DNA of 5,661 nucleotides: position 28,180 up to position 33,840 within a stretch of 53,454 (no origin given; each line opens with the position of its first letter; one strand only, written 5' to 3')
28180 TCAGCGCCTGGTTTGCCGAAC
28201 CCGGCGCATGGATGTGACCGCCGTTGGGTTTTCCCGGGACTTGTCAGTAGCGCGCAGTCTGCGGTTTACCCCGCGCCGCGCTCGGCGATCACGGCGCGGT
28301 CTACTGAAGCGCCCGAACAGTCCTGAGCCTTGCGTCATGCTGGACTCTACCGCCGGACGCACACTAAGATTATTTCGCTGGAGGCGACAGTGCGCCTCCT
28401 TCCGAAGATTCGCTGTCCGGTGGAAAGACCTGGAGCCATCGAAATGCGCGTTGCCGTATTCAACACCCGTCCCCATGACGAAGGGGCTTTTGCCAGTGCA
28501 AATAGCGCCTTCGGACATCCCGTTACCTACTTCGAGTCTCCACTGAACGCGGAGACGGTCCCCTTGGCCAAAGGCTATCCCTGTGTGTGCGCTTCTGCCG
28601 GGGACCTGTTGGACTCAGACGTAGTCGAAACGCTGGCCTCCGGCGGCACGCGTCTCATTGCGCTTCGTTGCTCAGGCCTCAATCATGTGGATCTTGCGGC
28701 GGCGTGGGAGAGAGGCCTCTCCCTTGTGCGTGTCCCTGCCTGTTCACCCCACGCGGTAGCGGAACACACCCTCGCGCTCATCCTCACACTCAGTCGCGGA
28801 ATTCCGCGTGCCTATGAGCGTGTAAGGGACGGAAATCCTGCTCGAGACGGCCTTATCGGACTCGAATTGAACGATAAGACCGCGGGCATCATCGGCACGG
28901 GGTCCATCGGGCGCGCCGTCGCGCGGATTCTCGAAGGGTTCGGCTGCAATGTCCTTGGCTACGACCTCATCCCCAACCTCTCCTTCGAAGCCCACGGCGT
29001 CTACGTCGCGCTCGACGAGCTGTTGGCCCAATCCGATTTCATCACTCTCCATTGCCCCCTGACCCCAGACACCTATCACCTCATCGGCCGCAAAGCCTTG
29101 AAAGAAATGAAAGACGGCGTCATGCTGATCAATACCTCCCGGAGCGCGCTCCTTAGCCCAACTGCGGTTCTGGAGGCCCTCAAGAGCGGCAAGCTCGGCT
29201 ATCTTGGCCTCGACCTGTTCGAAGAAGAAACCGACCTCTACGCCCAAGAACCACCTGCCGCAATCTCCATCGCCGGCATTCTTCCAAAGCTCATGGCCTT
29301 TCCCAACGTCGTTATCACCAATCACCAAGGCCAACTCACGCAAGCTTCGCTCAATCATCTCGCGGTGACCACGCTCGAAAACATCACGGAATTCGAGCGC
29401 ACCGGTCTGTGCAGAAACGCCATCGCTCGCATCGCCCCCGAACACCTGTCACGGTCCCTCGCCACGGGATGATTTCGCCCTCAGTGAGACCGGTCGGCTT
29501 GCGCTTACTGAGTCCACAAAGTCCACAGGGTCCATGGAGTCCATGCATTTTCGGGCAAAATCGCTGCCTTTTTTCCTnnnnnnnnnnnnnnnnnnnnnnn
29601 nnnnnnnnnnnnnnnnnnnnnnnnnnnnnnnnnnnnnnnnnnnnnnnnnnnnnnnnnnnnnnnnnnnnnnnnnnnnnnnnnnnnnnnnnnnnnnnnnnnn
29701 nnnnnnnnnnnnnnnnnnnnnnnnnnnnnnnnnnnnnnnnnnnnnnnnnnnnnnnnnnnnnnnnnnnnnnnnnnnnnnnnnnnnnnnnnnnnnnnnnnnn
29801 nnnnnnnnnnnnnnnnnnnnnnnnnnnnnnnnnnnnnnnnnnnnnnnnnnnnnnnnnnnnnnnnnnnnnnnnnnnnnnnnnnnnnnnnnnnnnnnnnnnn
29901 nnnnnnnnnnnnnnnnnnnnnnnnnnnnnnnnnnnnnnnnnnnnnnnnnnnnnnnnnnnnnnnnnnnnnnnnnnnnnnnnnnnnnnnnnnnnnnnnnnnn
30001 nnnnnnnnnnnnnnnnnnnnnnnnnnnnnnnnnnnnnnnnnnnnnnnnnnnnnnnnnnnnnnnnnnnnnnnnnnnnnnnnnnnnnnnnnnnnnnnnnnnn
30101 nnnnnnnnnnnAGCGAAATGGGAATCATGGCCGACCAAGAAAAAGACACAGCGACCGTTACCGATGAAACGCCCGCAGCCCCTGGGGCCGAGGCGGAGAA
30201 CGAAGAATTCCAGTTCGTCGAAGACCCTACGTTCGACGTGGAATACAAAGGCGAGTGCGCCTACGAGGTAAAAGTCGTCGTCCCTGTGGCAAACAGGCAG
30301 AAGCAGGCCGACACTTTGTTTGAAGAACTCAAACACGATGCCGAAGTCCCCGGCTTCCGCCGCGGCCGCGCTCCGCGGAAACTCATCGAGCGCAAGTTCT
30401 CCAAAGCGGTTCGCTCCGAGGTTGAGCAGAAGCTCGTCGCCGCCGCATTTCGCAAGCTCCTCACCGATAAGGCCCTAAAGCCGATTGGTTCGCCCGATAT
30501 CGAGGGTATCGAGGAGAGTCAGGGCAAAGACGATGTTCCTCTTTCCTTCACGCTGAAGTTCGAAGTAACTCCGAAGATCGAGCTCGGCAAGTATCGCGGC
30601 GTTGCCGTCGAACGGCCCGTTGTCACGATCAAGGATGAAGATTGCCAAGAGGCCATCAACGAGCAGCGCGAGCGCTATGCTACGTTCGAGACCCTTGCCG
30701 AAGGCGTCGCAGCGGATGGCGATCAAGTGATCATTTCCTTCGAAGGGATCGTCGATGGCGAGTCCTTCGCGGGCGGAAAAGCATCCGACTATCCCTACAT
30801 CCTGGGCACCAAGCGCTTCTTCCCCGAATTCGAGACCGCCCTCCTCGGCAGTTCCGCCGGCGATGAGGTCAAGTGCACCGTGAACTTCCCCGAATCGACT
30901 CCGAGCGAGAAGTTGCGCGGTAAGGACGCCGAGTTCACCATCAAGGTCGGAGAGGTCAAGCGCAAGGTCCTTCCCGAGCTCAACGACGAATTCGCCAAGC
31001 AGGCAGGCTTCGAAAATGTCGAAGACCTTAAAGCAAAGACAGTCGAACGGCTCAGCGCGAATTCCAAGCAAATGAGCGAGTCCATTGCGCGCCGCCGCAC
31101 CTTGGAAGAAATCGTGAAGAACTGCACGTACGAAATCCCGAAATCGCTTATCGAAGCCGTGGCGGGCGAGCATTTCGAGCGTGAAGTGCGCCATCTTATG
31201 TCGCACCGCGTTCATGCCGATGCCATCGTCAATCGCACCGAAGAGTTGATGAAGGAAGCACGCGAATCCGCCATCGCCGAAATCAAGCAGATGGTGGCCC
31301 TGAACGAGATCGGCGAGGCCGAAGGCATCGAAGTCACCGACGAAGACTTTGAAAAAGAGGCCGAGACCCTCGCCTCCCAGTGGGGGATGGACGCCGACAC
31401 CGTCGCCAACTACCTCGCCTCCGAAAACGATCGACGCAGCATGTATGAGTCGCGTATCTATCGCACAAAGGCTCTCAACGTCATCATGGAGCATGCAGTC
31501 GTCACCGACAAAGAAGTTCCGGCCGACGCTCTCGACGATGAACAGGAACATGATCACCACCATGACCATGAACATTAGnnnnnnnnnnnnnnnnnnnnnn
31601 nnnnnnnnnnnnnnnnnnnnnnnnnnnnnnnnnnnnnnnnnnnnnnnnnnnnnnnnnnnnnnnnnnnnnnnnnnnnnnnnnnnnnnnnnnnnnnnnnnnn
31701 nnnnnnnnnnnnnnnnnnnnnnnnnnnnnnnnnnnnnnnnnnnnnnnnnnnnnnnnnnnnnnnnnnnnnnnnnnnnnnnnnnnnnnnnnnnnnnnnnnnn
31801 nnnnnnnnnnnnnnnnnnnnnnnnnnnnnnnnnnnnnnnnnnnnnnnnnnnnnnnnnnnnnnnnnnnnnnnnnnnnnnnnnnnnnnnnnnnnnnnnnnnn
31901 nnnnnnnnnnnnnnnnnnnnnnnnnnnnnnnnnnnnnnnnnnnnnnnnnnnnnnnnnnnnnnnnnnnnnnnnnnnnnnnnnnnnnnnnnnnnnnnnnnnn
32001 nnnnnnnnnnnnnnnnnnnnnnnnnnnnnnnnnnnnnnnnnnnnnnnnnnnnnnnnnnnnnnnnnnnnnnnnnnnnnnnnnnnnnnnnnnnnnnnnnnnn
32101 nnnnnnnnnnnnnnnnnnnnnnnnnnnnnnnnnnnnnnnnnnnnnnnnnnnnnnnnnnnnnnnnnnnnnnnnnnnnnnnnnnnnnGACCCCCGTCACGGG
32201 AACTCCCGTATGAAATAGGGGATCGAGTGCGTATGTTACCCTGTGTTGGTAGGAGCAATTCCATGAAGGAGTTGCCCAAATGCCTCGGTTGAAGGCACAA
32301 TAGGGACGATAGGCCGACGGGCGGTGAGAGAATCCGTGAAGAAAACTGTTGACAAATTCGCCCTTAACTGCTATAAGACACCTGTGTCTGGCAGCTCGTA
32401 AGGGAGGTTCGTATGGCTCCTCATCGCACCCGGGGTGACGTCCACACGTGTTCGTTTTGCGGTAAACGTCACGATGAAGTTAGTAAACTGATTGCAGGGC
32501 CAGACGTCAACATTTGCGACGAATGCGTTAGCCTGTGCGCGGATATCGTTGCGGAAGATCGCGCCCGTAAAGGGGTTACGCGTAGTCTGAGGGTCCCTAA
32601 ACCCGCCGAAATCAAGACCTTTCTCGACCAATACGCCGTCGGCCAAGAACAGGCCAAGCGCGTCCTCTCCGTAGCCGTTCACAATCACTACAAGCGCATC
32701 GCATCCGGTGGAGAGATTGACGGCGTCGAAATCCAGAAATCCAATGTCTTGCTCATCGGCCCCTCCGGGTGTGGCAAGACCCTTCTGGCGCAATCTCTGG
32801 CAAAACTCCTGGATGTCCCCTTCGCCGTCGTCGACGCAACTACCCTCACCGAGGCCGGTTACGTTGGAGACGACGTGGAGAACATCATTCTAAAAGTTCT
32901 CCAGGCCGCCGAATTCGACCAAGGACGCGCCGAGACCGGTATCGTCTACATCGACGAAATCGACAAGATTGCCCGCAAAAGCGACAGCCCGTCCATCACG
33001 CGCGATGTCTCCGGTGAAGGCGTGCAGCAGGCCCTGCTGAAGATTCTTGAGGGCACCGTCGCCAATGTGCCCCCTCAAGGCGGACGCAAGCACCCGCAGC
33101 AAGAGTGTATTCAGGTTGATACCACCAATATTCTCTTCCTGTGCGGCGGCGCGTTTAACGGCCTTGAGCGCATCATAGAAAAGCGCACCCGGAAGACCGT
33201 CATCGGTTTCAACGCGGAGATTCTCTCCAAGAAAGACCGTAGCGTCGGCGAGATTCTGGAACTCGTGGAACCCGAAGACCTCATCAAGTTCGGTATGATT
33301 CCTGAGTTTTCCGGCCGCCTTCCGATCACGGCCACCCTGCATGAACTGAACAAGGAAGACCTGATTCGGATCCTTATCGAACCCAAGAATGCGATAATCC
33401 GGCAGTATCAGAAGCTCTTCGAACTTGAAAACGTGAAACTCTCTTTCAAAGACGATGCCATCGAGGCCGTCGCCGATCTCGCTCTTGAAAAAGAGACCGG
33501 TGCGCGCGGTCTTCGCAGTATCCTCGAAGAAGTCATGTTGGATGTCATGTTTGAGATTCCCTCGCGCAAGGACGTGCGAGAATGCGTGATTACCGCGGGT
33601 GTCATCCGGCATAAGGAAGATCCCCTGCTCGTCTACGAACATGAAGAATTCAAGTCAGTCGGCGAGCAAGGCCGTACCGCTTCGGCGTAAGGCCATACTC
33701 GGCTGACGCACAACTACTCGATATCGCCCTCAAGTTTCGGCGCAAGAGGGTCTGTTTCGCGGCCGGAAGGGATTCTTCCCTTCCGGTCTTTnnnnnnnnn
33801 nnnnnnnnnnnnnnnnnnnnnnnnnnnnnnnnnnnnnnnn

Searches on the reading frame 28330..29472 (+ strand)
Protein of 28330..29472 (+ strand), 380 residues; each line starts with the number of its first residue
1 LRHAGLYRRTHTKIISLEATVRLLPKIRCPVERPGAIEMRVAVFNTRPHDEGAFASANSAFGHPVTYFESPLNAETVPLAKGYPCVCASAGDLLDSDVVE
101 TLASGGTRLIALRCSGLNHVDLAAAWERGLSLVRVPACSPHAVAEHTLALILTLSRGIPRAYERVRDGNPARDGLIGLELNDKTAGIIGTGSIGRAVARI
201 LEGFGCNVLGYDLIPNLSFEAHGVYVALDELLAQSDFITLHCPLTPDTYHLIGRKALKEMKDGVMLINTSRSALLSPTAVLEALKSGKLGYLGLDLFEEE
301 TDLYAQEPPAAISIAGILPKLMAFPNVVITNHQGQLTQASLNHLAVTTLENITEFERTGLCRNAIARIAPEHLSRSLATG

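Call 51: search_protein_families(library=pfam, proteins=[window:28330-29472:+], max_evalue=0.001)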
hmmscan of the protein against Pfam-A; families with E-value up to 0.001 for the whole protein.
window:28330-29472:+ (380 aa): 2 families
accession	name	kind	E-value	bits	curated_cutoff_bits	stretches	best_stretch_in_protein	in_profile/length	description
PF02826.25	2-Hacid_dh_C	-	1.8e-51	174.5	25.1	1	148-334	1-178/178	D-isomer specific 2-hydroxyacid dehydrogenase, NAD binding domain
PF00389.36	2-Hacid_dh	-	7.6e-22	77.9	24.6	1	63-365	20-133/134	D-isomer specific 2-hydroxyacid dehydrogenase, catalytic domain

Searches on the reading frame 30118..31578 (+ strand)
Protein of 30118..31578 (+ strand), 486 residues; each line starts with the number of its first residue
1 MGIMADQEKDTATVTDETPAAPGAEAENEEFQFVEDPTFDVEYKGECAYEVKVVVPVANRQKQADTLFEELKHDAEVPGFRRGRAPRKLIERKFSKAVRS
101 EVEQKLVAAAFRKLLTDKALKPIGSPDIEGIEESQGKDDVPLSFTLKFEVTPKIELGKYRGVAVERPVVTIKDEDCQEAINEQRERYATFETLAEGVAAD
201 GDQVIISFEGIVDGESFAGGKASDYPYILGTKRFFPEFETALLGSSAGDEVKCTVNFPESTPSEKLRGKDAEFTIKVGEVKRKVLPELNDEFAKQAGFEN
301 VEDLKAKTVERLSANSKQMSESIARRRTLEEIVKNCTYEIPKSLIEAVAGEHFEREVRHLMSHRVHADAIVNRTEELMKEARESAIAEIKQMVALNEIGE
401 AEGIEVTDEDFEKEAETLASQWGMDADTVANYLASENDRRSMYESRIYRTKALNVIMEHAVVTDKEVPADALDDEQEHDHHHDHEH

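Call 51: search_protein_families(library=pfam, proteins=[window:30118-31578:+], max_evalue=0.001)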
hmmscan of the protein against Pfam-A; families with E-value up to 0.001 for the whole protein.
window:30118-31578:+ (486 aa): 3 families
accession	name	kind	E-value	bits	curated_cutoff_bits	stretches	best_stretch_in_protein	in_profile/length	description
PF05697.18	Trigger_N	-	2.3e-31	109.4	22.2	1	41-182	5-143/144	Bacterial trigger factor protein (TF)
PF05698.19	Trigger_C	-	3.4e-21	76.4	22.7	1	301-458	2-162/162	Bacterial trigger factor protein (TF) C-terminus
PF00254.34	FKBP_C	-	4.3e-08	33.8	21.1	1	198-277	5-93/94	FKBP-type peptidyl-prolyl cis-trans isomerase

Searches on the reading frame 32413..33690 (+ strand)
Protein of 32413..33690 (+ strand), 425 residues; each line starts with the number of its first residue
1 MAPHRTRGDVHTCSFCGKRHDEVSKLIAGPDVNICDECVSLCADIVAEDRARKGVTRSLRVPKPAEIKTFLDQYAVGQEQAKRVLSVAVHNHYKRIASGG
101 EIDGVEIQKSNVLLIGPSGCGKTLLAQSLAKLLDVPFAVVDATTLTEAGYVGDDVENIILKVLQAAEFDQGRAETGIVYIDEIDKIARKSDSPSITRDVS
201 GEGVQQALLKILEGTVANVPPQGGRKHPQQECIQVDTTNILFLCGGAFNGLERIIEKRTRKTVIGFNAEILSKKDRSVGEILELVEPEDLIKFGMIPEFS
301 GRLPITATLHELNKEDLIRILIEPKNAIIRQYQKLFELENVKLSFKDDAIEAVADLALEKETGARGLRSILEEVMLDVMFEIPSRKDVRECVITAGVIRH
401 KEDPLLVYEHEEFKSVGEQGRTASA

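Call 51: search_protein_families(library=pfam, proteins=[window:32413-33690:+], max_evalue=0.001)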
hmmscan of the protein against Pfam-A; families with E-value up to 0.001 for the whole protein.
window:32413-33690:+ (425 aa): 11 families
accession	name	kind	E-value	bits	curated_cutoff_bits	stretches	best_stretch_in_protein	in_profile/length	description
PF07724.20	AAA_2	-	5.3e-33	114.8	27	1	109-305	3-165/166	AAA domain (Cdc48 subfamily)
PF06689.19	zf-C4_ClpX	-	8.4e-18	64.4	27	1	12-48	2-39/39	ClpX C4-type zinc finger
PF00004.35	AAA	-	2e-17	64.3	21.2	1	112-239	1-109/131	ATPase family associated with various cellular activities (AAA)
PF10431.15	ClpB_D2-small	-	3.8e-11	43.3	21.9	1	312-390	1-75/81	C-terminal, D2-small domain, of ClpB protein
PF07728.20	AAA_5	-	1.9e-08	34.8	22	1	111-188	1-80/139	AAA domain (dynein-related subfamily)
PF13401.12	AAA_22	-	3.3e-05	24.7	27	1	109-148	5-47/130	AAA domain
PF05496.18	RuvB_N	-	5.2e-05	23.5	27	1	71-189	6-99/159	Holliday junction DNA helicase RuvB P-loop domain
PF01078.27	Mg_chelatase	-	6.7e-05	22.8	20.3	0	110-133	23-46/207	Magnesium chelatase, subunit ChlI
PF13173.12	AAA_14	-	0.00042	20.8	27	1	110-187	3-75/129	AAA domain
PF14532.12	Sigma54_activ_2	-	0.00046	20.9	25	1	102-188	14-83/138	Sigma-54 interaction domain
PF00493.29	MCM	-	0.00098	18.7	23.3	0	77-190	28-137/224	MCM P-loop domain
